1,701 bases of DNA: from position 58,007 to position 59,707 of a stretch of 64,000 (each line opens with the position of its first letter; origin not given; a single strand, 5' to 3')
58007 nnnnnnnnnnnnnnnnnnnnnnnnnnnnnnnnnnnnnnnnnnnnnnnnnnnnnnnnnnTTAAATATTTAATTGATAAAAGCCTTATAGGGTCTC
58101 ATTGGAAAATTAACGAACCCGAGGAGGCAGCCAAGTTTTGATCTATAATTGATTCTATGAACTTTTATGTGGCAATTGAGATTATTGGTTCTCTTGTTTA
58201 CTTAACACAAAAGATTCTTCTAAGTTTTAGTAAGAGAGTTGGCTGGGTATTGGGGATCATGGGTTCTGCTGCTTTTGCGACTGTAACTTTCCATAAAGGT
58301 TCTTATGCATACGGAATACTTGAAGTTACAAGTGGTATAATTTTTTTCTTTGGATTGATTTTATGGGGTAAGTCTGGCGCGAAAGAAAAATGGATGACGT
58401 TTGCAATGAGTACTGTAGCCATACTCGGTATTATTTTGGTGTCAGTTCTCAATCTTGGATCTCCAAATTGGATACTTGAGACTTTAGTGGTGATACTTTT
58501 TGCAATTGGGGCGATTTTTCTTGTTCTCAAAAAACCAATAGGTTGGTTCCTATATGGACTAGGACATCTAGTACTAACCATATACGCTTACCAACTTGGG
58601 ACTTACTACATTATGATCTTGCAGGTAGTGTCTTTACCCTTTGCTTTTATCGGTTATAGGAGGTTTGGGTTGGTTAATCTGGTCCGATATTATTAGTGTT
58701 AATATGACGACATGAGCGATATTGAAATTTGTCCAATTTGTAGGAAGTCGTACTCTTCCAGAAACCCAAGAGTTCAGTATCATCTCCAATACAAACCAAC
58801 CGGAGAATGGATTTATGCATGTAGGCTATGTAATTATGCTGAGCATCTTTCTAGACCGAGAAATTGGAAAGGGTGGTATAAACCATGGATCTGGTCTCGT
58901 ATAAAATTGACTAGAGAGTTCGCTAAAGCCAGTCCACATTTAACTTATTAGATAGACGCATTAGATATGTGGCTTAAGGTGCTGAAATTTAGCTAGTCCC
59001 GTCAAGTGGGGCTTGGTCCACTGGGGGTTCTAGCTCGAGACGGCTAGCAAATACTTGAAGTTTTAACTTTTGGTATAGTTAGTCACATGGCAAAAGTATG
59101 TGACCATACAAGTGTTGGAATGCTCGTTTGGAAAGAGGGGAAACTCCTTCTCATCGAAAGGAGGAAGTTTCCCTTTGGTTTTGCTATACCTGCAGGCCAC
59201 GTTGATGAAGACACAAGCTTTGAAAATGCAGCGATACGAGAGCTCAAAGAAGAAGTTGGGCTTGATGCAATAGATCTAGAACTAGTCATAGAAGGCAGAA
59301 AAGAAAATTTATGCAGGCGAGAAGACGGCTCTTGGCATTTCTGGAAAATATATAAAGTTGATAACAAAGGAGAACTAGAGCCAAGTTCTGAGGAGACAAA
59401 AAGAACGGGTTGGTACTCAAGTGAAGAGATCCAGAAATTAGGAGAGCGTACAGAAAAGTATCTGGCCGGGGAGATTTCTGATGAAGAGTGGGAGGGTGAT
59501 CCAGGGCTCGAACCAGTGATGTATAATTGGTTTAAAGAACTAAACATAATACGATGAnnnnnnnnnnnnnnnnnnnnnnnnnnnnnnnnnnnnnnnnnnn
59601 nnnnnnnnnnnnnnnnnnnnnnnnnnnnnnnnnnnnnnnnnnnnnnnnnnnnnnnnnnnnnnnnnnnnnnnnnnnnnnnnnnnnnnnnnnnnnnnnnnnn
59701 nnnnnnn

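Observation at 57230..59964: tRNA-Gln-adjacent low-GC block: HEPN-motif protein + PnuC-like transporter + Zn-ribbon + Nudix + nucleoside-deoxyribosyltransferase-like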

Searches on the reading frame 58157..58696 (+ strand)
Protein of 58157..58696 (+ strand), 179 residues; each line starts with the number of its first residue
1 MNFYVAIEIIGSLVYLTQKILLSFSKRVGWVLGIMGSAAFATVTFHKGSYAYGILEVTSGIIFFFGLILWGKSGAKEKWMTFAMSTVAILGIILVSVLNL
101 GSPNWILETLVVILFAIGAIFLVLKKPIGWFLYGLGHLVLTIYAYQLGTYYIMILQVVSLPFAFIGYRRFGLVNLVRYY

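Call 4: search_protein_families(library=pfam, proteins=[window:58157-58696:+], max_evalue=1)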
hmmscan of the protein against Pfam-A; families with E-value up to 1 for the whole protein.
window:58157-58696:+ (179 aa): 2 families
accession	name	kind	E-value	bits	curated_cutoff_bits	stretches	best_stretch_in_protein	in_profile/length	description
PF04973.17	NMN_transporter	-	7.7e-10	39.5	27.3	1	7-169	3-172/175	Nicotinamide mononucleotide transporter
PF09843.14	DUF2070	-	0.091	11.5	30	1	6-124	58-172/561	Predicted membrane protein (DUF2070)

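Call 6: search_protein_families(library=ncbifam, proteins=[window:58157-58696:+], max_evalue=1)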
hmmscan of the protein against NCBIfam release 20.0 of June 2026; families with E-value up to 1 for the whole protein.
window:58157-58696:+ (179 aa): 1 family
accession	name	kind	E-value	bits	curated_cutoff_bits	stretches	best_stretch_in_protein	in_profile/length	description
TIGR01528.1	NMN_trans_PnuC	equivalog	0.00026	21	42.45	1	7-166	4-177/187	nicotinamide riboside transporter PnuC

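Call 7: search_protein_families(library=padloc, proteins=[window:58157-58696:+], max_evalue=1)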
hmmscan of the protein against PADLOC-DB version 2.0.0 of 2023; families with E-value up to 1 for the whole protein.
window:58157-58696:+ (179 aa): 0 families

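Call 8: search_protein_families(library=phrogs, proteins=[window:58157-58696:+], max_evalue=1)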
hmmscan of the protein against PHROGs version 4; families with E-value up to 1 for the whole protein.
window:58157-58696:+ (179 aa): 2 families
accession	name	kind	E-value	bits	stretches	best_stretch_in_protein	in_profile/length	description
phrog_1880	-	moron, auxiliary metabolic gene and host takeover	0.0021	18.6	1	6-155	43-211/235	PnuC-like nicotinamide mononucleotide transport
phrog_35306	-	unknown function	0.31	12.4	1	16-51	7-42/90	-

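Call 51: find_homologous_proteins(query=window:58157-58696:+, max_evalue=0.001)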
Query window:58157-58696:+ (179 aa): 21 proteins with E <= 0.001 among 282 candidates.
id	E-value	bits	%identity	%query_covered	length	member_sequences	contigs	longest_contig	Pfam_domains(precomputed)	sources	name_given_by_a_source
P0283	3.2e-105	368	100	100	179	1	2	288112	PF04973.18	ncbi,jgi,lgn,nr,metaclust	ncbi:MAG: putative nicotinamide nucleotide transporter [Parcubacteria bacterium C7867-005]|nr:MAG: p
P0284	1.2e-67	245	66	96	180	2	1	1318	PF04973.18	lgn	-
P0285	5.1e-67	243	65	95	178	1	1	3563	PF04973.18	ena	-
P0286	1.3e-66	242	63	100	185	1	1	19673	PF04973.18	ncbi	ncbi:MAG: nicotinamide mononucleotide transporter [Candidatus Doudnabacteria bacterium]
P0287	5.2e-64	233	64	95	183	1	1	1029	PF04973.18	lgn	-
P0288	5.2e-60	220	64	94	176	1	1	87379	PF04973.18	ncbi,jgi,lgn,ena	ncbi:MAG: nicotinamide mononucleotide transporter [Candidatus Paceibacterota bacterium]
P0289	8.3e-60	220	63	94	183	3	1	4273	PF04973.18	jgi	jgi:nicotinamide riboside transporter PnuC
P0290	1.7e-59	219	59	100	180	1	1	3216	PF04973.18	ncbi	ncbi:MAG: nicotinamide mononucleotide transporter [Bdellovibrionota bacterium]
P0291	2.4e-59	218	60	97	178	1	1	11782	PF04973.18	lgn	-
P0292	4.5e-59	217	61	94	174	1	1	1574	PF04973.18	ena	-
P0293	8.5e-59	216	62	94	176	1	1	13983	PF04973.18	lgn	-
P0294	1.2e-58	216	63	94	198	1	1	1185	PF04973.18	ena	-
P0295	1.3e-58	216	61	93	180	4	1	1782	PF04973.18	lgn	-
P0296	2.1e-58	215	62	93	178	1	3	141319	PF04973.18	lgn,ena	-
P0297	8.6e-58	213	60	94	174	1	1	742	PF04973.18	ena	-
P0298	3.0e-57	211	58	97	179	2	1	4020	PF04973.18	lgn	-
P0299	1.3e-56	209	57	98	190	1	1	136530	PF04973.18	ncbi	-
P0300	1.1e-43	167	60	82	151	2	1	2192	PF04973.18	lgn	-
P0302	1.4e-36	144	64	63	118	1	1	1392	PF04973.18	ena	-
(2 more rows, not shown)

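Call 52: find_encoding_contigs(protein=P0288, flank=5000, max_places=1)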
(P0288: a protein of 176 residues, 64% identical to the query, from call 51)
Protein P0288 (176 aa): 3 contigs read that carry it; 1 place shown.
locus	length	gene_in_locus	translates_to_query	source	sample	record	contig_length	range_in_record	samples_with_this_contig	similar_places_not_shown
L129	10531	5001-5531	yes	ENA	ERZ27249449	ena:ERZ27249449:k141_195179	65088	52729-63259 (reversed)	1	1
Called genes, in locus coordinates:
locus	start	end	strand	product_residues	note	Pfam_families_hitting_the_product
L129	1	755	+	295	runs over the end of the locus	PF03462:PCRF, PF00472:RF-1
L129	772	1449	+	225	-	PF02463:SMC_N, PF13175:AAA_15 (faint), PF00005:ABC_tran, PF13304:AAA_21 (weak)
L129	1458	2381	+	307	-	PF18075:FtsX_ECD, PF02687:FtsX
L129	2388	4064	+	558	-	PF06418:CTP_synth_N, PF00117:GATase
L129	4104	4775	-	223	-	PF18306:LDcluster4, PF03641:Lysine_decarbox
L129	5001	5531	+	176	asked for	PF04973:NMN_transporter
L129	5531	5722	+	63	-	-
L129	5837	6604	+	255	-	-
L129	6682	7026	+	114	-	-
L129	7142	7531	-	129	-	PF00856:SET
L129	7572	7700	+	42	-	-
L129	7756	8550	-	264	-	PF00173:Cyt-b5, PF02368:Big_2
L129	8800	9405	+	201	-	PF09335:VTT_dom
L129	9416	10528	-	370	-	PF13439:Glyco_transf_4, PF13579:Glyco_trans_4_4, PF00534:Glycos_transf_1, PF13692:Glyco_trans_1_4, PF13524:Glyco_trans_1_2 (weak)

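Call 53: find_encoding_contigs(protein=P0296, flank=5000, max_places=1)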
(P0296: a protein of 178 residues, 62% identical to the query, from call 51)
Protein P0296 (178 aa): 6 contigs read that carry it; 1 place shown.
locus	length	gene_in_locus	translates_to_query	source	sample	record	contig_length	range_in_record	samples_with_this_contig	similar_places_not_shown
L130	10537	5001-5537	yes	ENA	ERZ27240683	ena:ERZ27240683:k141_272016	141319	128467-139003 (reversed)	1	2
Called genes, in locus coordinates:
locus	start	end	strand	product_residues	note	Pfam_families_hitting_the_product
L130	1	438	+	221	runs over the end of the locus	PF00931:NB-ARC (faint), PF02463:SMC_N, PF13175:AAA_15 (faint), PF00005:ABC_tran, PF13304:AAA_21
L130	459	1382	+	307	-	PF18075:FtsX_ECD, PF02687:FtsX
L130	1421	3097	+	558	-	PF06418:CTP_synth_N, PF00117:GATase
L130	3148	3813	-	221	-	PF18306:LDcluster4, PF03641:Lysine_decarbox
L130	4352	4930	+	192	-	-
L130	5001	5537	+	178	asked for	PF04973:NMN_transporter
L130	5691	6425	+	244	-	-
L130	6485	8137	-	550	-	PF04024:PspC, PF22571:LiaI-LiaF-TM_PspC, PF10988:DUF2807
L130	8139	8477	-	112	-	PF03551:PadR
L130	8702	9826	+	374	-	PF00149:Metallophos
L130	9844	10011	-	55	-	PF00301:Rubredoxin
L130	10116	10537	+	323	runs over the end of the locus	PF00005:ABC_tran, PF13304:AAA_21, PF13732:DrrA1-3_C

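Call 54: find_encoding_contigs(protein=P0299, flank=5000, max_places=1)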
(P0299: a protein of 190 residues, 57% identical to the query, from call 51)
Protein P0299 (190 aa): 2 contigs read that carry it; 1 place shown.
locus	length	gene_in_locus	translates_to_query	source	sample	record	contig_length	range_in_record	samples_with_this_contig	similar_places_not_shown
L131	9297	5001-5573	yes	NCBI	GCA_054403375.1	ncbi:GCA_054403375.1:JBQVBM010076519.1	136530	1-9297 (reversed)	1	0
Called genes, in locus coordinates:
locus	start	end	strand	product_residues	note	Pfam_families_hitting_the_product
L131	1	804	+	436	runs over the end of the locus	PF02403:Seryl_tRNA_N, PF00587:tRNA-synt_2b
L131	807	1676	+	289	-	-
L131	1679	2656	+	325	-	PF01207:Dus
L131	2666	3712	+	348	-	PF05496:RuvB_N, PF13177:DNA_pol3_delta2, PF00004:AAA, PF13401:AAA_22 (faint), PF13177:DNA_pol3_delta2, PF12169:DNA_pol3_gamma3 (weak)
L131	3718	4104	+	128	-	-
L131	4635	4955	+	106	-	PF01541:GIY-YIG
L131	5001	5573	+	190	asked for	PF04973:NMN_transporter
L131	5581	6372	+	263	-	-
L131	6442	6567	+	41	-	-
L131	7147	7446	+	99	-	PF01035:DNA_binding_1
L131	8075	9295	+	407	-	?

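Call 55: find_encoding_contigs(protein=P0286, flank=5000, max_places=1)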
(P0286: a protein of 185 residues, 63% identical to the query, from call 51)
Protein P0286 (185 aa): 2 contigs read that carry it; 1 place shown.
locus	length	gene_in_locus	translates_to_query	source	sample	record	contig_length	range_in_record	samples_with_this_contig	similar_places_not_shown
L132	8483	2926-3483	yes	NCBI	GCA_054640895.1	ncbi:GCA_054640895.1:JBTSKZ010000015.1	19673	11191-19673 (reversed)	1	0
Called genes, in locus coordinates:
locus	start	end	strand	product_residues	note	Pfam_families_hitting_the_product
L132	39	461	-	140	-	-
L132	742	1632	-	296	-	PF10672:Methyltrans_SAM (weak)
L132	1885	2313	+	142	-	PF00903:Glyoxalase, PF06983:3-dmu-9_3-mt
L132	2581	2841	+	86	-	PF04226:Transgly_assoc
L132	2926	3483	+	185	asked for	PF04973:NMN_transporter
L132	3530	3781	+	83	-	PF13376:OmdA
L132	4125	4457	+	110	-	-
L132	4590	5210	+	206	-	PF03692:CxxCxxCC (weak)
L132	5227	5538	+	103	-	-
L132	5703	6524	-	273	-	PF01048:PNP_UDP_1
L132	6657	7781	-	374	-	PF01180:DHO_dh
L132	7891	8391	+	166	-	PF09900:DUF2127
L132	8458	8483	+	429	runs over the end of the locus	PF00270:DEAD, PF04851:ResIII, PF00271:Helicase_C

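Call 91: search_protein_families(library=pfam, proteins=[L131:3718-4104:+], max_evalue=0.001)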
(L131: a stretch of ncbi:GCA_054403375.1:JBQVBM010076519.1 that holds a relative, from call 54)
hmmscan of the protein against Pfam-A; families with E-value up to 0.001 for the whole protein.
L131:3718-4104:+ (128 aa): 0 families

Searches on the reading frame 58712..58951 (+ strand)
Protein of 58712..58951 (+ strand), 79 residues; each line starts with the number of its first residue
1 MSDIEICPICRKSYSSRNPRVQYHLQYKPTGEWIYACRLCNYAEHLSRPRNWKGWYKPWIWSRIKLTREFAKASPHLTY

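Call 4: search_protein_families(library=pfam, proteins=[window:58712-58951:+], max_evalue=1)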
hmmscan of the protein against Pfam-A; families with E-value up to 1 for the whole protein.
window:58712-58951:+ (79 aa): 5 families
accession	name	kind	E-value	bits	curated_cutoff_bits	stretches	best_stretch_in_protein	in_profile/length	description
PF23475.1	zf-Tbcl_FmdE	-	0.0021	17.9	23.2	1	1-16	4-19/35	FmdE treble clef zinc finger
PF13894.12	zf-C2H2_4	-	0.0035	18.4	27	1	7-26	3-21/24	C2H2-type zinc finger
PF18112.7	Zn-C2H2_12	-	0.046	14.6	23.2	1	6-16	2-12/27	Autophagy receptor zinc finger-C2H2 domain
PF12874.13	zf-met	-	0.13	13.1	21.2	0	7-18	3-14/25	Zinc-finger of C2H2 type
PF00096.32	zf-C2H2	-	0.3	12.1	25.2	0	7-17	3-13/23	Zinc finger, C2H2 type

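Call 6: search_protein_families(library=ncbifam, proteins=[window:58712-58951:+], max_evalue=1)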
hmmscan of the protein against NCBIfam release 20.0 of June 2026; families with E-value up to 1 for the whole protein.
window:58712-58951:+ (79 aa): 0 families

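Call 7: search_protein_families(library=padloc, proteins=[window:58712-58951:+], max_evalue=1)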
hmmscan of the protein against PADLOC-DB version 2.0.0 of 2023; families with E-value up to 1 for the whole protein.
window:58712-58951:+ (79 aa): 0 families

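Call 8: search_protein_families(library=phrogs, proteins=[window:58712-58951:+], max_evalue=1)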
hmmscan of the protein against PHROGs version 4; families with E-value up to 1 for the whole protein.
window:58712-58951:+ (79 aa): 0 families

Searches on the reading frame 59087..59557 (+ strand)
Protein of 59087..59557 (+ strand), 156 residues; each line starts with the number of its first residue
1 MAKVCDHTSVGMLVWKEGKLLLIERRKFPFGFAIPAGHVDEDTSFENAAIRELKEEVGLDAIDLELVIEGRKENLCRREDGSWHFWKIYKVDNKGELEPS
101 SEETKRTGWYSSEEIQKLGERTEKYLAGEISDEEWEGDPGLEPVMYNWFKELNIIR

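Call 4: search_protein_families(library=pfam, proteins=[window:59087-59557:+], max_evalue=1)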
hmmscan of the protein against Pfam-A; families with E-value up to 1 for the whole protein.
window:59087-59557:+ (156 aa): 2 families
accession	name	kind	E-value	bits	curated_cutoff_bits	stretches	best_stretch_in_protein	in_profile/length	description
PF00293.34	NUDIX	-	1.3e-17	64.5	21.1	1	7-119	3-124/134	NUDIX domain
PF22327.2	Nudt16-like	-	0.042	14.2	27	1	31-66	36-70/161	U8 snoRNA-decapping enzyme-like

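Call 6: search_protein_families(library=ncbifam, proteins=[window:59087-59557:+], max_evalue=1)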
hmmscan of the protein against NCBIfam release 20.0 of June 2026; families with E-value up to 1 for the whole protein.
window:59087-59557:+ (156 aa): 26 families (the best 25 are shown)
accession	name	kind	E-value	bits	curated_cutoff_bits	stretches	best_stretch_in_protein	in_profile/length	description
NF003787.0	PRK05379.1-4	equivalog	2.9e-06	26.5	449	1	9-61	210-264/346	bifunctional nicotinamide-nucleotide adenylyltransferase/Nudix hydroxylase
NF001937.0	PRK00714.1-4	equivalog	3.2e-06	26.9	139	1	9-71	10-72/161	RNA pyrophosphohydrolase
NF003786.0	PRK05379.1-2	equivalog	6.4e-06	25.6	397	1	10-60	221-273/354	bifunctional nicotinamide-nucleotide adenylyltransferase/Nudix hydroxylase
NF008044.0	PRK10776.1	equivalog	1.1e-05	25.3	148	1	32-116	33-111/130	8-oxo-dGTP diphosphatase MutT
NF008736.0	PRK11762.1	equivalog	2.2e-05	24.1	169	1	31-67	75-111/186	ADP compounds hydrolase NudE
NF001934.0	PRK00714.1-1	equivalog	2.4e-05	23.8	241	1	9-71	10-72/176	RNA pyrophosphohydrolase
NF001299.0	PRK00241.1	equivalog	5.4e-05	22.8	158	1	10-65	138-194/263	NAD(+) diphosphatase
NF006530.0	PRK08999.1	equivalog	7e-05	22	245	1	7-114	7-111/315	Nudix family hydrolase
NF006961.0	PRK09438.1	equivalog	7.7e-05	22.2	103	1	16-65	18-67/151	dihydroneopterin triphosphate diphosphatase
NF001938.0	PRK00714.1-5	equivalog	7.9e-05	22.1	116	1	8-63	14-78/172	RNA pyrophosphohydrolase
NF007834.0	PRK10546.1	equivalog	8.3e-05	22.4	156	1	12-113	9-107/135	pyrimidine (deoxy)nucleoside triphosphate diphosphatase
NF003788.0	PRK05379.1-5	equivalog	0.00042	19.7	354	1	13-60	219-268/351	bifunctional nicotinamide-nucleotide adenylyltransferase/Nudix hydroxylase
NF001936.0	PRK00714.1-3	equivalog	0.00059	19.7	118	1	18-64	23-69/155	RNA pyrophosphohydrolase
NF002995.0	PRK03759.1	equivalog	0.0008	19.1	127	1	36-118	70-153/185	isopentenyl-diphosphate Delta-isomerase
NF041652.1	Nud_hyd_Dein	equivalog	0.00083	19.6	200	1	32-118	45-130/152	Nudix hydrolase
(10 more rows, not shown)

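Call 7: search_protein_families(library=padloc, proteins=[window:59087-59557:+], max_evalue=1)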
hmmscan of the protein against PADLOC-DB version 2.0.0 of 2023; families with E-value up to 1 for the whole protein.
window:59087-59557:+ (156 aa): 1 family
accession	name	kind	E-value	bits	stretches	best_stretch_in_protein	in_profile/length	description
PDLC04899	PDC-S07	-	5.3e-05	20.9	1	10-117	10-114/135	-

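Call 8: search_protein_families(library=phrogs, proteins=[window:59087-59557:+], max_evalue=1)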
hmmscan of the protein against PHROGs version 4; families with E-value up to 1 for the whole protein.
window:59087-59557:+ (156 aa): 7 families
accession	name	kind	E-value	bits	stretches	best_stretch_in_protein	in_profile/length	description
phrog_1198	-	other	1.5e-15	58.7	1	9-121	39-155/253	MutT/NUDIX hydrolase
phrog_15528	-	head and packaging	8.1e-10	38.7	1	8-119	522-627/794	portal protein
phrog_1185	-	other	2.6e-08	34.7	1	34-67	183-216/301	nudix hydrolase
phrog_19657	-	other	3.5e-05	24.8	1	23-115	52-150/176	nudix hydrolase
phrog_6216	-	unknown function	0.00021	21.2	1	12-116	6-99/545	-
phrog_10313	-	other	0.00037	21.3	1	11-59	15-67/159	nudix hydrolase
phrog_9999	-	other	0.079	13.9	1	29-60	52-84/186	nudix hydrolase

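Call 31: search_solved_structures(query=window:59087-59557:+, max_evalue=0.001)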
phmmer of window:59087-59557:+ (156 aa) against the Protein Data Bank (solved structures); distinct sequences matched with E-value up to 0.001: 15.
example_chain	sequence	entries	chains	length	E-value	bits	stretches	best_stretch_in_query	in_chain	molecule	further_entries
3o8s_A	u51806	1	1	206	8.9e-06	28.9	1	13-128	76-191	ADP-ribose pyrophosphatase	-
6ypb_A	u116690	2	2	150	9.3e-06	28.8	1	16-70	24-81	Geranyl diphosphate phosphohydrolase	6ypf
2yyh_A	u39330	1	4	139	1.7e-05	28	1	20-62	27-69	8-OXO-dGTPase domain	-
6fl4_A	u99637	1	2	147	9.5e-05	25.6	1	17-85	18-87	Nudix hydrolase 1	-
6dby_A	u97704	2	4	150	9.6e-05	25.6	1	17-85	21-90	Nudix hydrolase 1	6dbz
5gp0_E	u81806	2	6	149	9.8e-05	25.5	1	17-85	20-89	Nudix hydrolase 1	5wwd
2b06_A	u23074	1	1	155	0.00011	25.3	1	30-118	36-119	MutT/nudix family protein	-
2yvm_A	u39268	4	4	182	0.00015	24.9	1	14-62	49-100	MutT/nudix family protein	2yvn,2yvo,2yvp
3dku_A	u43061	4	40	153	0.00026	24.2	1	7-64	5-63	Putative phosphohydrolase | Phosphatase nudJ | Putative Nudix hydrolase ymfB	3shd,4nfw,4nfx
1f3y_A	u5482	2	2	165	0.00033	23.8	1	10-63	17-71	DIADENOSINE 5',5'''-P1,P4-TETRAPHOSPHATE HYDROLASE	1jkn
5x1x_A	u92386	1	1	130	0.0005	23.2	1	9-118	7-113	Mutator mutT protein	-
1vc8_A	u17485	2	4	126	0.00052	23.2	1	13-118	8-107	Ndx1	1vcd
5wy6_E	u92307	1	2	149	0.00068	22.8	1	17-85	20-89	Nudix hydrolase 1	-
2fml_A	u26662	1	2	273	0.00074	22.7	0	19-69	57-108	MutT/nudix family protein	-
3id9_A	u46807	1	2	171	0.00084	22.5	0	11-62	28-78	MutT/NUDIX family protein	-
